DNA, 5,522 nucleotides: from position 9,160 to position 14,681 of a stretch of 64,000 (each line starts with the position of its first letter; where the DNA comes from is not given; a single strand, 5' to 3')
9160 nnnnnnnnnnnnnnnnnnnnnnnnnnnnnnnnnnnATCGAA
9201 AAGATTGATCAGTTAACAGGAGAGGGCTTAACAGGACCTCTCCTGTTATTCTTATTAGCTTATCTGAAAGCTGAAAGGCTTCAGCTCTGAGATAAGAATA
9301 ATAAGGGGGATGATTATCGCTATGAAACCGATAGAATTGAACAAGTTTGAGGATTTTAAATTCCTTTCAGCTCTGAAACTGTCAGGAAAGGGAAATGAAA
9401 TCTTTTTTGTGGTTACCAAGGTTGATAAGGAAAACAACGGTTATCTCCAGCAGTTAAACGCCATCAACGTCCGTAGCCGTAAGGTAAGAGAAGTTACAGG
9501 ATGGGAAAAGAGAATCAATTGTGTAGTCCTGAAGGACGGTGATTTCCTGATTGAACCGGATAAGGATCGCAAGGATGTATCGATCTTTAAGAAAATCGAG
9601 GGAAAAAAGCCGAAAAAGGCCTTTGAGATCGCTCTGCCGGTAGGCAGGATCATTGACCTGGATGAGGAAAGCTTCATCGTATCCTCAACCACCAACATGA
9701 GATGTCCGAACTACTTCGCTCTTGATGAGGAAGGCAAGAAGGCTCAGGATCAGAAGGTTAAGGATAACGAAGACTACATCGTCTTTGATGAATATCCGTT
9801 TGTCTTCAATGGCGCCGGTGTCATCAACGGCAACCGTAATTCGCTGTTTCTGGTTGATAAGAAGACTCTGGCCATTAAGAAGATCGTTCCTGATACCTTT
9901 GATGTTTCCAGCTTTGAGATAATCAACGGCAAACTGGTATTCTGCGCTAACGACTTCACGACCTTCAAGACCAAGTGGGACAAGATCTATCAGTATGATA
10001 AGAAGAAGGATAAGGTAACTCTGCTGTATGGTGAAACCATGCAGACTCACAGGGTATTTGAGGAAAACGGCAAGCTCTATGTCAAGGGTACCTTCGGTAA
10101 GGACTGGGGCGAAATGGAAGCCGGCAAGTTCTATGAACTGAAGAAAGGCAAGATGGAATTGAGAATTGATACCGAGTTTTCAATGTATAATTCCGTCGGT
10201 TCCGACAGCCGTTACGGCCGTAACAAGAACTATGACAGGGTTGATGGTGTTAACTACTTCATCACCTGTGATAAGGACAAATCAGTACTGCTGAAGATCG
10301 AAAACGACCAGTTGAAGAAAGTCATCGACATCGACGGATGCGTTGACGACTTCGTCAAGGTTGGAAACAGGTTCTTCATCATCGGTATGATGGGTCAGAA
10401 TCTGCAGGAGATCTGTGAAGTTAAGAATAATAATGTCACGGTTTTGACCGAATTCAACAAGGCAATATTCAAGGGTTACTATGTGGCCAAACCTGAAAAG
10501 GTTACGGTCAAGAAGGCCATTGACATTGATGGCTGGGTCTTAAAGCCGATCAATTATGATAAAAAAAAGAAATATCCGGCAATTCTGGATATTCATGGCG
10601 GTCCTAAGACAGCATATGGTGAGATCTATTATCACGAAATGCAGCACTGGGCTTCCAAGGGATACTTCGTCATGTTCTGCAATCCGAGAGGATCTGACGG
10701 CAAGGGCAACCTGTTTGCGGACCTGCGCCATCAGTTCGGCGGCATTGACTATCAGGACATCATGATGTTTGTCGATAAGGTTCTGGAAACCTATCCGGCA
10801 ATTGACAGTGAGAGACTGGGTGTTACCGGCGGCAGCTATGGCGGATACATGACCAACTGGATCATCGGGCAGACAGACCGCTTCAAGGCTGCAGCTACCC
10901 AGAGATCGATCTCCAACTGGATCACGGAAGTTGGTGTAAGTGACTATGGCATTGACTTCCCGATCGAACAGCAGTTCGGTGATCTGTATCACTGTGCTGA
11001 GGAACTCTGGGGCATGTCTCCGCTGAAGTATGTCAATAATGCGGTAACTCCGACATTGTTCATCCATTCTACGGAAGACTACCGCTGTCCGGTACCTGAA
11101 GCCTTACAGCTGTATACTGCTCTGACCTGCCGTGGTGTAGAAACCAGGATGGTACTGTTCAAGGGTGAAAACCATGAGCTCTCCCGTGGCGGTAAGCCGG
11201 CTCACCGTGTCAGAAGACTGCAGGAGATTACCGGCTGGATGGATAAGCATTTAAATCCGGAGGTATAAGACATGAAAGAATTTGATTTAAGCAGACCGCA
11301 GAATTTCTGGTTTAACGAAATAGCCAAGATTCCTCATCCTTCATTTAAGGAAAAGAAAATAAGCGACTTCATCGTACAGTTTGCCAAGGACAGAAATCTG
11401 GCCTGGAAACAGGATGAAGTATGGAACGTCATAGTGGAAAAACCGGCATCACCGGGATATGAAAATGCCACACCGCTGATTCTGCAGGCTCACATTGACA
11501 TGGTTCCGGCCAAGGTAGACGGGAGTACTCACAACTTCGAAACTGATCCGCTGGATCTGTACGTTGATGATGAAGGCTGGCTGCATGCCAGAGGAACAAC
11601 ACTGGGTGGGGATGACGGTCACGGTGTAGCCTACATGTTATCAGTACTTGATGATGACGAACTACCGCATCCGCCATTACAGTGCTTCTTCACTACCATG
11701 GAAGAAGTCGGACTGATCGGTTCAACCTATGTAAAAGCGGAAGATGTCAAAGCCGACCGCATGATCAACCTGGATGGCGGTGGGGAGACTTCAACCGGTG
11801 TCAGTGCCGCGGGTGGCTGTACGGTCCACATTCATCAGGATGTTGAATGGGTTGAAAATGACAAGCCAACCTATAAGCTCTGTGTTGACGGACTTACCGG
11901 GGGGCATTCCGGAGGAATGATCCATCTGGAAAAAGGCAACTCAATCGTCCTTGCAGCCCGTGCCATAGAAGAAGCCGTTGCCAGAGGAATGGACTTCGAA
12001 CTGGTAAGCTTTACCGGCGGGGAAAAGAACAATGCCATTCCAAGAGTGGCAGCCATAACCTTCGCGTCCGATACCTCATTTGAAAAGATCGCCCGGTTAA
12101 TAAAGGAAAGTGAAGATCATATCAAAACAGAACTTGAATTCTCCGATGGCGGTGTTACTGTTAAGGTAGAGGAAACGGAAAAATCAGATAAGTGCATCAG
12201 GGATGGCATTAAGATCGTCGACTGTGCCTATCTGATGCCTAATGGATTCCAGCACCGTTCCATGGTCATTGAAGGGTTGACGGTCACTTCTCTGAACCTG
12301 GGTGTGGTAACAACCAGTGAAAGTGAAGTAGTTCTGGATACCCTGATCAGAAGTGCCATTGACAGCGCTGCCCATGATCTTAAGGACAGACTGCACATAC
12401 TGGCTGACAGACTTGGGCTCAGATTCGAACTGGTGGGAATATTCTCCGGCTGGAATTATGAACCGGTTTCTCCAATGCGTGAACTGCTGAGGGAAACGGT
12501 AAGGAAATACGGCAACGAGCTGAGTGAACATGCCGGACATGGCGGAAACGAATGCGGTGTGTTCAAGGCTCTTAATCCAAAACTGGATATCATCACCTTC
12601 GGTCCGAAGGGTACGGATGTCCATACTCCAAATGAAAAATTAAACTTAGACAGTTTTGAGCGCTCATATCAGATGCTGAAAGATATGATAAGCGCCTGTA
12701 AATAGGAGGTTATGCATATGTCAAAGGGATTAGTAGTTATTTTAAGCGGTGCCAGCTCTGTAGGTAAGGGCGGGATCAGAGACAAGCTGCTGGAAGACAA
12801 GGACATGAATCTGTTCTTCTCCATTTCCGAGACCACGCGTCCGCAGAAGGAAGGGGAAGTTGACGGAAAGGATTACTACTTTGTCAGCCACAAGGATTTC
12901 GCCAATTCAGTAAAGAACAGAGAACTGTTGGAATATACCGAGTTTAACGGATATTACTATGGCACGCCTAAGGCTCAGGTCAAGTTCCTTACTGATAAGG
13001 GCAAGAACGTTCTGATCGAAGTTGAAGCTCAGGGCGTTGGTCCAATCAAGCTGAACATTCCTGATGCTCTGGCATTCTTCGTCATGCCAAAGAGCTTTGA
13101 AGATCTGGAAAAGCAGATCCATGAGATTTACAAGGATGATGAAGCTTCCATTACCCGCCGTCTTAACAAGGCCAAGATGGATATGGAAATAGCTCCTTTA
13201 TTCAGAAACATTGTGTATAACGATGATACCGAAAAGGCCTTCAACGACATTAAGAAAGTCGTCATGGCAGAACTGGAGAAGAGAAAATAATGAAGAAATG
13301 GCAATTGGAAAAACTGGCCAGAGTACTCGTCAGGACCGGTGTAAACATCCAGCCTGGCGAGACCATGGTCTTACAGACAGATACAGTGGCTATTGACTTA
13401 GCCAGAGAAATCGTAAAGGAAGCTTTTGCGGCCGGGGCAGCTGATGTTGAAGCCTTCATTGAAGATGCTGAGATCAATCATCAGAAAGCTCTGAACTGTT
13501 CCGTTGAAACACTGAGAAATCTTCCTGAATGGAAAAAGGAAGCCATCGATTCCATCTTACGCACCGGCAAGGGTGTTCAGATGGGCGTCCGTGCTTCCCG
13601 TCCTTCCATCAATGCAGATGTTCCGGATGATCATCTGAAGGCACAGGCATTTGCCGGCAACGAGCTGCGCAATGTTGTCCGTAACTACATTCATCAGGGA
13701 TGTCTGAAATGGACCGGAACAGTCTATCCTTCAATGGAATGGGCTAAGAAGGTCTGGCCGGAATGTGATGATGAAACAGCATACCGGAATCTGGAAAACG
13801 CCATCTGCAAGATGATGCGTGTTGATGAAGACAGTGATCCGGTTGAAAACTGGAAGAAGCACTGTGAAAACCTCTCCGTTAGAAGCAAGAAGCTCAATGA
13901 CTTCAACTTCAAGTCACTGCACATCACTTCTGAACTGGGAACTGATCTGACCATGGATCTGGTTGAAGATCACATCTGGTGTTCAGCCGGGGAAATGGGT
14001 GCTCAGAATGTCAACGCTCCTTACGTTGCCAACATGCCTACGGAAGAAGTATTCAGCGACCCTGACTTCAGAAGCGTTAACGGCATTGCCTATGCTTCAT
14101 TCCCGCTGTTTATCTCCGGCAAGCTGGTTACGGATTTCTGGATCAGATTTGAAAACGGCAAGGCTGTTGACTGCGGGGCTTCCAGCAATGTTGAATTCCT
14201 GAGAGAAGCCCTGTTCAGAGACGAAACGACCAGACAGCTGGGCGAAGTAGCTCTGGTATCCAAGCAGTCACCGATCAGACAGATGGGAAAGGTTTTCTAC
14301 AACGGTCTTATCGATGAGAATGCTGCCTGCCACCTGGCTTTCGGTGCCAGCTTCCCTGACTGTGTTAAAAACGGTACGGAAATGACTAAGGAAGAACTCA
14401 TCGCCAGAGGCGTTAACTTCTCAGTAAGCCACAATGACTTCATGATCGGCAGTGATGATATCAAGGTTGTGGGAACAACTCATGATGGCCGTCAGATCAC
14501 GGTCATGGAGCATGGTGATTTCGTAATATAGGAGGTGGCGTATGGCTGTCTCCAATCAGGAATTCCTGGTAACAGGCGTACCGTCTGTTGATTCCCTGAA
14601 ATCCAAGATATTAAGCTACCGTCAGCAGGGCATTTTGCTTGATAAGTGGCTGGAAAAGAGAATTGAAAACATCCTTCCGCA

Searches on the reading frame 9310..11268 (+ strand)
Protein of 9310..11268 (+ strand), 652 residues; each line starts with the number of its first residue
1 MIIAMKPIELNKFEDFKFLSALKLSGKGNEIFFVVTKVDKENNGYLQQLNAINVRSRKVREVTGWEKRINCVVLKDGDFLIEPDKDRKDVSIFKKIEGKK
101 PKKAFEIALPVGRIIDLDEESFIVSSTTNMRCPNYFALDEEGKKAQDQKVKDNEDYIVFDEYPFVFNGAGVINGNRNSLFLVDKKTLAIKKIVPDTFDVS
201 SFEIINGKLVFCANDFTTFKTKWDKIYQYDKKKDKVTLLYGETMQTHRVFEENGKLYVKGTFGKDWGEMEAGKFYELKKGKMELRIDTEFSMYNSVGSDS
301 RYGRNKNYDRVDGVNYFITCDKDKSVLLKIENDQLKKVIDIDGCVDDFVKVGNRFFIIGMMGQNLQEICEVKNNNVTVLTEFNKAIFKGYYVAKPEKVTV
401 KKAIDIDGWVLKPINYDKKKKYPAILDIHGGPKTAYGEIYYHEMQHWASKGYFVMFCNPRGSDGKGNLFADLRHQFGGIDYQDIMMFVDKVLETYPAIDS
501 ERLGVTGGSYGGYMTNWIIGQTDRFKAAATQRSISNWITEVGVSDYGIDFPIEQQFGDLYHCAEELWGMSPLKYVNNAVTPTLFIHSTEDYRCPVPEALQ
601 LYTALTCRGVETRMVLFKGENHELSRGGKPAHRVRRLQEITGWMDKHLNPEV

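Call 97: search_protein_families(library=pfam, proteins=[window:9310-11268:+], max_evalue=0.00001)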
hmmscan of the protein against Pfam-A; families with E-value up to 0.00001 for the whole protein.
window:9310-11268:+ (652 aa): 4 families
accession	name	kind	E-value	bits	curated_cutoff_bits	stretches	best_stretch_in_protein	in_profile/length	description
PF00326.27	Peptidase_S9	-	3.9e-48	164.2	22.6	1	442-649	5-211/213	Prolyl oligopeptidase family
PF05448.18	AXE1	-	1.1e-07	31.4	21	1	401-529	64-204/321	Acetyl xylan esterase (AXE1)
PF20434.5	BD-FAE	-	1.1e-06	28.7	26.8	0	417-605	8-215/215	BD-FAE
PF02129.25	Peptidase_S15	-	8e-06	26.2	23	0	412-547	11-141/262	X-Pro dipeptidyl-peptidase (S15 family)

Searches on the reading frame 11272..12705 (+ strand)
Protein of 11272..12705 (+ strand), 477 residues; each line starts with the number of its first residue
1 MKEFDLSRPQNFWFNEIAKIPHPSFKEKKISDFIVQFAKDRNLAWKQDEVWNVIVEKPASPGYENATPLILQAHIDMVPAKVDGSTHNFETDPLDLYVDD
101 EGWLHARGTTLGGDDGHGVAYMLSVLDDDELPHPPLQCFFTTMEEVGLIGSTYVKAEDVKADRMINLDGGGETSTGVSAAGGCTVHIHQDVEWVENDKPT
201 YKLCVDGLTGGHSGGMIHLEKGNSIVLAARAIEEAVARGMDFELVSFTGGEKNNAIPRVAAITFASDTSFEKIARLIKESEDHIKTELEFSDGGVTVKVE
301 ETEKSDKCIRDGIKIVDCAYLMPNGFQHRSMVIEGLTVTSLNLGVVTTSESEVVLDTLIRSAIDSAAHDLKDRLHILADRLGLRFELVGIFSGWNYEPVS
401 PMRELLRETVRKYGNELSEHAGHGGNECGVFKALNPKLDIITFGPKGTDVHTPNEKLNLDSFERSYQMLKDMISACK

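Call 97: search_protein_families(library=pfam, proteins=[window:11272-12705:+], max_evalue=0.00001)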
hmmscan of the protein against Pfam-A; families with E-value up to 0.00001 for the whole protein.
window:11272-12705:+ (477 aa): 2 families
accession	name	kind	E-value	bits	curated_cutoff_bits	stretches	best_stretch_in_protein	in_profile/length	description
PF01546.33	Peptidase_M20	-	7.5e-17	62.4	24.6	1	70-473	1-204/206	Peptidase family M20/M25/M40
PF04389.22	Peptidase_M28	-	2.9e-06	27.6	21.3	1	52-176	1-101/193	Peptidase family M28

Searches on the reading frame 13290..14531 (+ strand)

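Call 97: search_protein_families(library=pfam, proteins=[window:13290-14531:+], max_evalue=0.00001)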
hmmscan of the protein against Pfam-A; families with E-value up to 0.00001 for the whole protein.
window:13290-14531:+ (413 aa): 1 family
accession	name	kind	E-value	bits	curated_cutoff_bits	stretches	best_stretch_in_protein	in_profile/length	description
PF02073.20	Peptidase_M29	-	1e-129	433.4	27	1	5-411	4-406/406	Thermophilic metalloprotease (M29)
